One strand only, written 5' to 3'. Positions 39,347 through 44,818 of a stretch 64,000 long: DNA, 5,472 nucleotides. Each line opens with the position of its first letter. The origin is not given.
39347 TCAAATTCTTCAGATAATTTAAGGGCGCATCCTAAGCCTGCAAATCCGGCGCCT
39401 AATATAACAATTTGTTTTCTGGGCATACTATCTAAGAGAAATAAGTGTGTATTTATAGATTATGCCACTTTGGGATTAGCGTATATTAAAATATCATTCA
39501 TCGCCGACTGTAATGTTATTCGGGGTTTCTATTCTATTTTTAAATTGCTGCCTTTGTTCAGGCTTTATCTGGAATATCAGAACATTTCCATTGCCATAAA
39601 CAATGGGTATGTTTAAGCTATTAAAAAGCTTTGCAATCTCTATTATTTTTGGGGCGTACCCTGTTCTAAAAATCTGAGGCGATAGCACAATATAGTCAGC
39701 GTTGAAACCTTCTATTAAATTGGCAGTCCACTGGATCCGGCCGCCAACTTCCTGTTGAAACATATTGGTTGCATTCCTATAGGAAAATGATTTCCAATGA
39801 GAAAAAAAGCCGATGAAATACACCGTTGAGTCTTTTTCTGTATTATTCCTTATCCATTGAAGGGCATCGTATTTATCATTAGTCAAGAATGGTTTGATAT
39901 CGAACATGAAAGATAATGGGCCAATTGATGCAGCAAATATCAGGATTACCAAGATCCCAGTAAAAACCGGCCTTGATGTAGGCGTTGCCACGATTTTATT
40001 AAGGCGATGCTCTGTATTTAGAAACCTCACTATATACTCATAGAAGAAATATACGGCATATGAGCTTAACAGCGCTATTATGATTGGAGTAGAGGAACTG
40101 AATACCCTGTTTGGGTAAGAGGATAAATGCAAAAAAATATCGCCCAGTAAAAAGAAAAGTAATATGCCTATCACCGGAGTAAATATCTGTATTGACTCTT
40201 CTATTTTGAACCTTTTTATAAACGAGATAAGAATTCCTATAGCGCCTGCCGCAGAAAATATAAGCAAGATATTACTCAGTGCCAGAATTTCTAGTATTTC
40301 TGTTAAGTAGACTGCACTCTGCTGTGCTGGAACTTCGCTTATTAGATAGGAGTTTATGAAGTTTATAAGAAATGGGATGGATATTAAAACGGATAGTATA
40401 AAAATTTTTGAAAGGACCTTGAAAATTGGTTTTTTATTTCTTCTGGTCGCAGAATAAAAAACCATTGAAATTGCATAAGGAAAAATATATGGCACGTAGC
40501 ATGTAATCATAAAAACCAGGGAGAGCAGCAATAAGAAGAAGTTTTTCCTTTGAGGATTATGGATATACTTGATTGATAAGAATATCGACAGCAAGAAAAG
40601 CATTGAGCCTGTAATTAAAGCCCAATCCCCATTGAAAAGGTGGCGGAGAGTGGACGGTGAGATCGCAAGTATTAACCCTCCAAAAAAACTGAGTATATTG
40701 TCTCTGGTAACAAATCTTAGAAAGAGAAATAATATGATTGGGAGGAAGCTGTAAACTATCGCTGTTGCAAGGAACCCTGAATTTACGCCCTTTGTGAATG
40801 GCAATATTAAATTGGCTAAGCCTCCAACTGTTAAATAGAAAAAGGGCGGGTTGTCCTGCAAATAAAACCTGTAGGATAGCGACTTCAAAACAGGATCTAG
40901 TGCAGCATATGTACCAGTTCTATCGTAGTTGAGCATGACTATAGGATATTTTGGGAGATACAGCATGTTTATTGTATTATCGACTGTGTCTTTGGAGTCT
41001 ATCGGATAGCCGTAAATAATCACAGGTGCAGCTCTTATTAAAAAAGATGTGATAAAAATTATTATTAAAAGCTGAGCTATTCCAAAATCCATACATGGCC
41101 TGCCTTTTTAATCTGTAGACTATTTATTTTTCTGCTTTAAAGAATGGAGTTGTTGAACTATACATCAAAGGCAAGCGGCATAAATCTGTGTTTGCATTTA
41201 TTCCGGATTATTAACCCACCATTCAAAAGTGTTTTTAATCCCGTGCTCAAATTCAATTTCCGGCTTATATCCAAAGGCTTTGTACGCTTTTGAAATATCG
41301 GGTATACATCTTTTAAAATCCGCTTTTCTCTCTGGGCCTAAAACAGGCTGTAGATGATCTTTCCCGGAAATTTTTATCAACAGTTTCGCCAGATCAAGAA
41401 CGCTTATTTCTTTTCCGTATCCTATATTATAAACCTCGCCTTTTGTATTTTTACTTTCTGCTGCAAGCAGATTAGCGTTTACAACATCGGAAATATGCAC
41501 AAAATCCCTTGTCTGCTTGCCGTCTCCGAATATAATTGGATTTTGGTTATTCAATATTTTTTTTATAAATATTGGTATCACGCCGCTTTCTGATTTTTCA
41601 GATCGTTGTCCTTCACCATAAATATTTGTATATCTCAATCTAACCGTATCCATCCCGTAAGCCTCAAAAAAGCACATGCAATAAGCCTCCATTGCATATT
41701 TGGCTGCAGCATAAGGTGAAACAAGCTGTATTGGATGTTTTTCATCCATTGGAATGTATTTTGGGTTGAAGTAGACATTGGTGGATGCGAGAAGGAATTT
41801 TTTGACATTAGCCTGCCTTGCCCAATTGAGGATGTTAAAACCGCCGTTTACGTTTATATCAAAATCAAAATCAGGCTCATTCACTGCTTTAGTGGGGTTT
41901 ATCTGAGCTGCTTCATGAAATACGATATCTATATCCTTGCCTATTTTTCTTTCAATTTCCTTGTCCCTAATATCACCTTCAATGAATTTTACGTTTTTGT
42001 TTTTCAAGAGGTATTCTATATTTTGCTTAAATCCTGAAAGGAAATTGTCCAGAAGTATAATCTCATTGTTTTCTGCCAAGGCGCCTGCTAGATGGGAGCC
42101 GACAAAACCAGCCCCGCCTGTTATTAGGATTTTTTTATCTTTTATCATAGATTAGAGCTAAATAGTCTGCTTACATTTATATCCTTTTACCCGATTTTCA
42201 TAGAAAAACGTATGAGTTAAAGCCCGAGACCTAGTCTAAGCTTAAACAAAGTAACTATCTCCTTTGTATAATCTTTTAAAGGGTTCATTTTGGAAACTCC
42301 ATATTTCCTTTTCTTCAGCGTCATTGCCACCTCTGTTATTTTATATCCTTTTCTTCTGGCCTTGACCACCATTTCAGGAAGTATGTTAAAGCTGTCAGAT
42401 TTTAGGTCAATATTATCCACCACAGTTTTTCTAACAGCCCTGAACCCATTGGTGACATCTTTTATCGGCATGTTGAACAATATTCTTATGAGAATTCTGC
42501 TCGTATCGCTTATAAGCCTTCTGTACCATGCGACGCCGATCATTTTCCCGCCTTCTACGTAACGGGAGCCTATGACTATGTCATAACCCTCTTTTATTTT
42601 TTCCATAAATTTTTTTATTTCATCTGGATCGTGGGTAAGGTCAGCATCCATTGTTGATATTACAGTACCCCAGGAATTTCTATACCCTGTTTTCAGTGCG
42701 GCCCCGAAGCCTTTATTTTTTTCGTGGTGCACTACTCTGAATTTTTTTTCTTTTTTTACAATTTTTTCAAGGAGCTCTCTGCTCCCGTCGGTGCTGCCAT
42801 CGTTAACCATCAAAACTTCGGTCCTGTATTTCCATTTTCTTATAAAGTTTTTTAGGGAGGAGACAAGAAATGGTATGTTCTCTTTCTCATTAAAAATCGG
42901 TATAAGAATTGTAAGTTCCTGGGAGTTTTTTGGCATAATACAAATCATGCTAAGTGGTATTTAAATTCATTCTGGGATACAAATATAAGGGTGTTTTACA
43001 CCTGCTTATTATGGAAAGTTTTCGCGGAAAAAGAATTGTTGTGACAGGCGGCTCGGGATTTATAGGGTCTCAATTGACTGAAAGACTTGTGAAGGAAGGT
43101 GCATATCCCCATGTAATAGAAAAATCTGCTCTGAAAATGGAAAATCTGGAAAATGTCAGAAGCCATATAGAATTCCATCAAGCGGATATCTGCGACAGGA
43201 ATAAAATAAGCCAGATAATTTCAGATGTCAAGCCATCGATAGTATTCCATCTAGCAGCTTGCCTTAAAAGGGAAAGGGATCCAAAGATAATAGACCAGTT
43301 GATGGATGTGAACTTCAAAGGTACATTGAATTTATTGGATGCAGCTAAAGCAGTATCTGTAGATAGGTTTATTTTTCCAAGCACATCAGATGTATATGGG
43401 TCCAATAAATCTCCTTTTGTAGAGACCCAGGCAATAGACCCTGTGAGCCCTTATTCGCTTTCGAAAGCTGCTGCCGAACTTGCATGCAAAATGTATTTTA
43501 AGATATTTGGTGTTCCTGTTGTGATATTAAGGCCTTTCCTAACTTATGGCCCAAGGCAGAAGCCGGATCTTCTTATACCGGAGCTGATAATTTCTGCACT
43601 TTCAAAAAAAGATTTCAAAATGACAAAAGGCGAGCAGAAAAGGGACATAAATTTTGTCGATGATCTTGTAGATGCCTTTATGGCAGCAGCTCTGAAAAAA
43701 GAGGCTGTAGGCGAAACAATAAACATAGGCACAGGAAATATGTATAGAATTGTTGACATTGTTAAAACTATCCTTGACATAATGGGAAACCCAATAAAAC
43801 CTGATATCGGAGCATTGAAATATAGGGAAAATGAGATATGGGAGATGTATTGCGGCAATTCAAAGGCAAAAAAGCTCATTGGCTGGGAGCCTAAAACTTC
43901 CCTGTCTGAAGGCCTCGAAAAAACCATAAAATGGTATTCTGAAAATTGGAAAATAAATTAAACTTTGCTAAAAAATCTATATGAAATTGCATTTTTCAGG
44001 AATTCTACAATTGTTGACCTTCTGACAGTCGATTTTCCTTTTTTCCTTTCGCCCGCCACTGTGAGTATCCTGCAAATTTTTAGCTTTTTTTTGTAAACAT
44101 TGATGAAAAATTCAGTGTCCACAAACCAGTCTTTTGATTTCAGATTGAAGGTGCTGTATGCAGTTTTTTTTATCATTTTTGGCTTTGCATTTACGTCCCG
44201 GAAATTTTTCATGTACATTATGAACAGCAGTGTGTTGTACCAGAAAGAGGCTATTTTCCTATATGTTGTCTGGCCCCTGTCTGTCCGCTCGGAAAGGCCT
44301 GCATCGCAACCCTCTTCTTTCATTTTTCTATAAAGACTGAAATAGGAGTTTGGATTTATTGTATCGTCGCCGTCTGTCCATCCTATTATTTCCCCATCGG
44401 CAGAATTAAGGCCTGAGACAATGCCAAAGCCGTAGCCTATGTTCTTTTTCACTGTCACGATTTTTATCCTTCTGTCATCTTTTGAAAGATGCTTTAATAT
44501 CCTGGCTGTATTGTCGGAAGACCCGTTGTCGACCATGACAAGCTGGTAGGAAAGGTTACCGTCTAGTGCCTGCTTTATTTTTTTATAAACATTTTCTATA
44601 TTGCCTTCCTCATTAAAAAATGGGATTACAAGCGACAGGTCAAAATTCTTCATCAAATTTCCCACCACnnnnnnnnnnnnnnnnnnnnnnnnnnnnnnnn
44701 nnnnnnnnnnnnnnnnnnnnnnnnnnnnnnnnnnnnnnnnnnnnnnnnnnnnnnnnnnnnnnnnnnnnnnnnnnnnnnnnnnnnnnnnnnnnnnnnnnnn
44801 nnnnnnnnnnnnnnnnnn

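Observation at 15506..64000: Very large (>45 kb) glycan biosynthesis/decoration island predicting a heavily modified acetamido-sugar glycan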

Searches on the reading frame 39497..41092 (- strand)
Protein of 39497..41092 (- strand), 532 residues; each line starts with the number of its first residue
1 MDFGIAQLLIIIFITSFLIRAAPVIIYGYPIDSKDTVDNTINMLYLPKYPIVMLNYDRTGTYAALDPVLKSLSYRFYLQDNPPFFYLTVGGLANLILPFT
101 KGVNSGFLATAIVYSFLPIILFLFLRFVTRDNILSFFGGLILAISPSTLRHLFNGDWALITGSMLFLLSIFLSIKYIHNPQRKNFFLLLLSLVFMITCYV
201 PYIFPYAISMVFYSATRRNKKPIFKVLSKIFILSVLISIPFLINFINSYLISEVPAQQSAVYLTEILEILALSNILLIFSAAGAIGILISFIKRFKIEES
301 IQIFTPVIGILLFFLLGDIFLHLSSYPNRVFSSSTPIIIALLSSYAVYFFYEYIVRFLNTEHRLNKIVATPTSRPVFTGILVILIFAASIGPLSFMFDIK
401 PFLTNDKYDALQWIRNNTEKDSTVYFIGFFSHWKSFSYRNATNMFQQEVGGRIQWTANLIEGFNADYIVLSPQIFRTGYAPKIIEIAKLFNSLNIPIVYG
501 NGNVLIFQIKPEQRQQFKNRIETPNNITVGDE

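Call 6: search_protein_families(library=pfam, proteins=[window:39497-41092:-], max_evalue=0.001)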
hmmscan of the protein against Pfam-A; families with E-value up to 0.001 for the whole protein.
window:39497-41092:- (532 aa): 0 families

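Call 17: search_protein_families(library=ncbifam, proteins=[window:39497-41092:-], max_evalue=0.001)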
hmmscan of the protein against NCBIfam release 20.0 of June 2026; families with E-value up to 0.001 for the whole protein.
window:39497-41092:- (532 aa): 0 families

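Call 29: search_protein_families(library=pfam, proteins=[window:39497-41092:-], max_evalue=10)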
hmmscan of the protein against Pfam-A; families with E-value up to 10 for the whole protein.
window:39497-41092:- (532 aa): 1 family
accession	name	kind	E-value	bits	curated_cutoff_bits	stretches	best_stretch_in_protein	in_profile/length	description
PF03779.20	SPW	-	2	9.4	31.5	1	132-199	3-69/93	SPW repeat domain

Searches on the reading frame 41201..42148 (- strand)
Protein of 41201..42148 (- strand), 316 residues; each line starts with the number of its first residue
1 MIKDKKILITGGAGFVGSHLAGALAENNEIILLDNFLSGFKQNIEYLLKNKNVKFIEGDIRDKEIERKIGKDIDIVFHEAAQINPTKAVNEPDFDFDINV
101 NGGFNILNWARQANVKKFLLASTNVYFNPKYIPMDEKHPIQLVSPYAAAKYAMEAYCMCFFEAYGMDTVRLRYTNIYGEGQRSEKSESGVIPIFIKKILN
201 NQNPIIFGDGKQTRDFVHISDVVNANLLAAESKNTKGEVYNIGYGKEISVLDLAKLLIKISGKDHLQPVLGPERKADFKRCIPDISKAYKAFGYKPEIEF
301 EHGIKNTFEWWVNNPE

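Call 6: search_protein_families(library=pfam, proteins=[window:41201-42148:-], max_evalue=0.001)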
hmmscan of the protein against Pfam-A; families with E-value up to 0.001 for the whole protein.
window:41201-42148:- (316 aa): 9 families
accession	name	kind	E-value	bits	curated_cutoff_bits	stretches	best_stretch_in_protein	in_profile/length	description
PF01370.27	Epimerase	-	9.8e-58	195.8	20.9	1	7-243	1-240/240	NAD dependent epimerase/dehydratase family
PF16363.11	GDP_Man_Dehyd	-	2.7e-51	175.4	27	1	8-307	1-332/332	GDP-mannose 4,6 dehydratase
PF01073.25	3Beta_HSD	-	1.3e-21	77.3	22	1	8-232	1-231/280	3-beta hydroxysteroid dehydrogenase/isomerase family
PF02719.21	Polysacc_synt_2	-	6.1e-20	72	20.2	1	7-265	1-251/293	Polysaccharide biosynthesis protein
PF04321.23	RmlD_sub_bind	-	3.3e-12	46.5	27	1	6-269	2-241/287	RmlD substrate binding domain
PF07993.18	NAD_binding_4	-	6.1e-11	42.4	20.1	1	9-217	1-249/258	Male sterility protein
PF13460.12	NAD_binding_10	-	1.6e-06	28.5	27.2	1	11-156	1-130/184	NAD(P)H-binding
PF05368.20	NmrA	-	5.3e-06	26.7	27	1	4-123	2-107/298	NmrA-like family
PF00106.31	adh_short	-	0.00033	20.6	26.6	0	5-106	1-115/195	short chain dehydrogenase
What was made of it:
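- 41198..42148 (-): SDR 4-epimerase-like enzyme (GalE/TviC type). Pfam Epimerase E 1e-57 (call 6).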

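Call 16: search_protein_families(library=ncbifam, proteins=[window:41201-42148:-], max_evalue=0.00001)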
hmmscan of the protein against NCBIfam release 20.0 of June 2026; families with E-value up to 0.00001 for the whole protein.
window:41201-42148:- (316 aa): 28 families (the best 25 are shown)
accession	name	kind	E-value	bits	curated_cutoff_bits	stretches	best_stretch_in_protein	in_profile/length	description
TIGR01179.1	galE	equivalog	3.3e-51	174.1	262.3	1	6-314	1-328/332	UDP-glucose 4-epimerase GalE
TIGR04180.1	EDH_00030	hypoth_equivalog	7.5e-50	169.7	475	1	7-297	1-295/297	NAD-dependent 4,6-dehydratase LegB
TIGR01181.1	dTDP_gluc_dehyt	equivalog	2.2e-48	165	365.1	1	6-314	1-314/321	dTDP-glucose 4,6-dehydratase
NF011728.1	PRK15181.1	equivalog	6.8e-46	156.9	760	1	3-313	14-339/348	Vi polysaccharide biosynthesis UDP-N-acetylglucosaminuronic acid C-4 epimerase TviC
TIGR02197.1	heptose_epim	equivalog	9.2e-39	133.5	274.6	1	7-312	1-314/316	ADP-glyceromanno-heptose 6-epimerase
NF007956.0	PRK10675.1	subfamily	8.8e-30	104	394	1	6-315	2-333/338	UDP-glucose 4-epimerase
NF047922.1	GDPFucSynFcl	equivalog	7e-28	98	500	1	4-314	2-304/308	GDP-L-fucose synthase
NF007490.0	PRK10084.1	subfamily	4.7e-24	85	649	1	6-315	2-338/361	dTDP-glucose 4,6-dehydratase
TIGR02622.1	CDP_4_6_dhtase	equivalog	1.1e-21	77.3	278.45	1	3-312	3-331/352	CDP-glucose 4,6-dehydratase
NF008872.0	PRK11908.1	equivalog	2.7e-21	76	294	1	5-261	2-271/349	bifunctional UDP-4-keto-pentose/UDP-xylose synthase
NF007582.0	PRK10217.1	equivalog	4.5e-21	75.3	698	1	5-314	2-334/355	dTDP-glucose 4,6-dehydratase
NF008360.0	PRK11150.1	equivalog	6.7e-19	68.2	452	1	7-280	2-274/310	ADP-glyceromanno-heptose 6-epimerase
TIGR03466.1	HpnA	hypoth_equivalog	1.2e-17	63.8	367.65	1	6-264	2-249/327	hopanoid-associated sugar epimerase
NF042422.1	oxyalk_red_OleD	equivalog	5e-17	62.3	580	1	6-263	2-252/329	2-alkyl-3-oxoalkanoate reductase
TIGR03589.1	PseB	equivalog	7.2e-16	58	407.75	1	1-257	1-240/324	UDP-N-acetylglucosamine 4,6-dehydratase (inverting)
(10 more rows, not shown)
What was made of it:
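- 41198..42148 (-): GalE 174 bits and TviC 157 bits, both below cutoff (call 16).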

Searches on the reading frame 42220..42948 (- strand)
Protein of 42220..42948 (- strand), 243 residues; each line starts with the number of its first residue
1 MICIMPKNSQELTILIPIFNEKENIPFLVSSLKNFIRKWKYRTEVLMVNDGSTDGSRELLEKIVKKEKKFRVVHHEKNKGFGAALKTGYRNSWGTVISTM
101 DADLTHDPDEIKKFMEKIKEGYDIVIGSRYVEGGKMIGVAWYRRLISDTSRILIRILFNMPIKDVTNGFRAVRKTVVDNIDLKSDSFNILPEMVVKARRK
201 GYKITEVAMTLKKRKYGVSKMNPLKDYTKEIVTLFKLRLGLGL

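Call 6: search_protein_families(library=pfam, proteins=[window:42220-42948:-], max_evalue=0.001)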
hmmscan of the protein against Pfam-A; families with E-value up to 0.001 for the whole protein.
window:42220-42948:- (243 aa): 2 families
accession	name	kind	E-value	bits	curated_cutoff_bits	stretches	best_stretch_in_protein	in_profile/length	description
PF00535.33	Glycos_transf_2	-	3.6e-36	125.1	23.3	1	13-179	1-166/168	Glycosyl transferase family 2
PF10111.15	Glyco_tranf_2_2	-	9e-07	29.1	27.3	1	13-116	1-104/276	Glycosyltransferase like family 2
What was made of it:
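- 42217..42948 (-): Short GT2 (polyprenyl-P-sugar synthase type). Pfam E 4e-36 (call 6).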

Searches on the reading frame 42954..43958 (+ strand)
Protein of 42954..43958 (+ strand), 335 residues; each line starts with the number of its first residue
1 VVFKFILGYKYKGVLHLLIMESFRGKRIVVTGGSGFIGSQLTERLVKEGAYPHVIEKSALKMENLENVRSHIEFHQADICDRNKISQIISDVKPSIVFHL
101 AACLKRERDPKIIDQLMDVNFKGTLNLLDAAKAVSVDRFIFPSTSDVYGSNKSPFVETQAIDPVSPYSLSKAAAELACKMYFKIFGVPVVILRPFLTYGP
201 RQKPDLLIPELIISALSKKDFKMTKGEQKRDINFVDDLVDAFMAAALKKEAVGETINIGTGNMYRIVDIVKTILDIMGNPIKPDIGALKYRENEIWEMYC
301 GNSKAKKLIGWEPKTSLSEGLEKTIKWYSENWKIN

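Call 6: search_protein_families(library=pfam, proteins=[window:42954-43958:+], max_evalue=0.001)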
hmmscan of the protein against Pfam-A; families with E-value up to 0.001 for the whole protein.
window:42954-43958:+ (335 aa): 10 families
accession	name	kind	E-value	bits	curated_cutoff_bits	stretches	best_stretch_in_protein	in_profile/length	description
PF16363.11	GDP_Man_Dehyd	-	6.3e-57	194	27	1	30-324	2-332/332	GDP-mannose 4,6 dehydratase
PF01370.27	Epimerase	-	1.2e-54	185.8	20.9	1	28-259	1-240/240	NAD dependent epimerase/dehydratase family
PF01073.25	3Beta_HSD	-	1.5e-25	90.2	22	1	29-250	1-233/280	3-beta hydroxysteroid dehydrogenase/isomerase family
PF04321.23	RmlD_sub_bind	-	1.1e-15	58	27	1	27-182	2-140/287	RmlD substrate binding domain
PF02719.21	Polysacc_synt_2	-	1.8e-13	50.8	20.2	1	28-178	1-149/293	Polysaccharide biosynthesis protein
PF07993.18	NAD_binding_4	-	4.8e-12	46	20.1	1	30-199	1-209/258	Male sterility protein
PF13460.12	NAD_binding_10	-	4.2e-10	40.2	27.2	1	32-177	1-130/184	NAD(P)H-binding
PF00106.31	adh_short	-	3.1e-08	33.8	26.6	1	26-130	1-118/195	short chain dehydrogenase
PF08659.16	KR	-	7.1e-08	33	22.6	1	29-150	4-143/180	KR domain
PF05368.20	NmrA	-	0.0001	22.5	27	1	26-146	3-110/298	NmrA-like family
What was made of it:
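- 42954..43961 (+): SDR 4,6-dehydratase-like enzyme. Pfam GDP_Man_Dehyd E 6e-57 (call 6).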

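Call 16: search_protein_families(library=ncbifam, proteins=[window:42954-43958:+], max_evalue=0.00001)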
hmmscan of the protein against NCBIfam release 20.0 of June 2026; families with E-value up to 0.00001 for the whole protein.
window:42954-43958:+ (335 aa): 38 families (the best 25 are shown)
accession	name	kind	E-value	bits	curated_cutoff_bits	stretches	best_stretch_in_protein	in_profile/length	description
TIGR04180.1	EDH_00030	hypoth_equivalog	8.7e-60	202.3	475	1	28-315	1-296/297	NAD-dependent 4,6-dehydratase LegB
TIGR01181.1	dTDP_gluc_dehyt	equivalog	7.3e-55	186.3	365.1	1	27-331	1-314/321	dTDP-glucose 4,6-dehydratase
NF007582.0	PRK10217.1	equivalog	2.1e-41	142.2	698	1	26-331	2-334/355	dTDP-glucose 4,6-dehydratase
NF007490.0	PRK10084.1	subfamily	2.8e-40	138.4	649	1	27-332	2-338/361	dTDP-glucose 4,6-dehydratase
TIGR01179.1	galE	equivalog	4e-38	131.1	262.3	1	27-331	1-328/332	UDP-glucose 4-epimerase GalE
TIGR02622.1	CDP_4_6_dhtase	equivalog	1e-29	103.8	278.45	1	23-333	2-335/352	CDP-glucose 4,6-dehydratase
TIGR02197.1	heptose_epim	equivalog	4.2e-25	88.6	274.6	1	28-330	1-315/316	ADP-glyceromanno-heptose 6-epimerase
TIGR03466.1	HpnA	hypoth_equivalog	1e-24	87.1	367.65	1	27-280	2-249/327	hopanoid-associated sugar epimerase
NF007956.0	PRK10675.1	subfamily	2.1e-24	86.3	394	2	27-175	2-157/338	UDP-glucose 4-epimerase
NF043036.1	ErythonDh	equivalog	2.8e-20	72.8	325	1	27-181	2-163/321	D-erythronate dehydrogenase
NF011728.1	PRK15181.1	equivalog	4.5e-20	72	760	1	25-330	15-339/348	Vi polysaccharide biosynthesis UDP-N-acetylglucosaminuronic acid C-4 epimerase TviC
NF042422.1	oxyalk_red_OleD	equivalog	2e-18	66.9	580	1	27-280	2-253/329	2-alkyl-3-oxoalkanoate reductase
TIGR01472.1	gmd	equivalog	3.5e-18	65.9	415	1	28-278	3-269/342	GDP-mannose 4,6-dehydratase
NF042423.1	oxyalk_red_Shew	equivalog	8.3e-17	61.2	580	1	26-250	9-225/331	2-alkyl-3-oxoalkanoate reductase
NF047922.1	GDPFucSynFcl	equivalog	4.7e-16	59.1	500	1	25-331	2-304/308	GDP-L-fucose synthase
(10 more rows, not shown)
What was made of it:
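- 42954..43961 (+): LegB and dTDP-glucose dehydratase models, below cutoff (call 16).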

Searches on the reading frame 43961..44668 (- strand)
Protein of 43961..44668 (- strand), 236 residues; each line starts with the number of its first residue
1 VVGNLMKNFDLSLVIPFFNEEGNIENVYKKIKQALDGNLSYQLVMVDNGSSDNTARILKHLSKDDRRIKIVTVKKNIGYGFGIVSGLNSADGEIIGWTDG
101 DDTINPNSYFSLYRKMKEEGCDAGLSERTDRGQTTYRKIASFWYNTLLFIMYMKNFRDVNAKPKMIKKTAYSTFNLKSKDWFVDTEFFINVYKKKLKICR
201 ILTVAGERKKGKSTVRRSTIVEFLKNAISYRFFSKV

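Call 6: search_protein_families(library=pfam, proteins=[window:43961-44668:-], max_evalue=0.001)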
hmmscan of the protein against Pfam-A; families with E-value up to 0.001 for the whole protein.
window:43961-44668:- (236 aa): 2 families
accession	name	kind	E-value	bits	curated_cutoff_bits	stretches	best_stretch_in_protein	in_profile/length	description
PF00535.33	Glycos_transf_2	-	3.3e-23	82.9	23.3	1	12-144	1-137/168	Glycosyl transferase family 2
PF10111.15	Glyco_tranf_2_2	-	4.5e-06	26.8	27.3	1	12-108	1-98/276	Glycosyltransferase like family 2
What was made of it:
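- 43958..44668 (-): Short GT2 overlapping the next membrane protein (GtrB/ArnC-like pairing). Pfam E 3e-23 (call 6).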
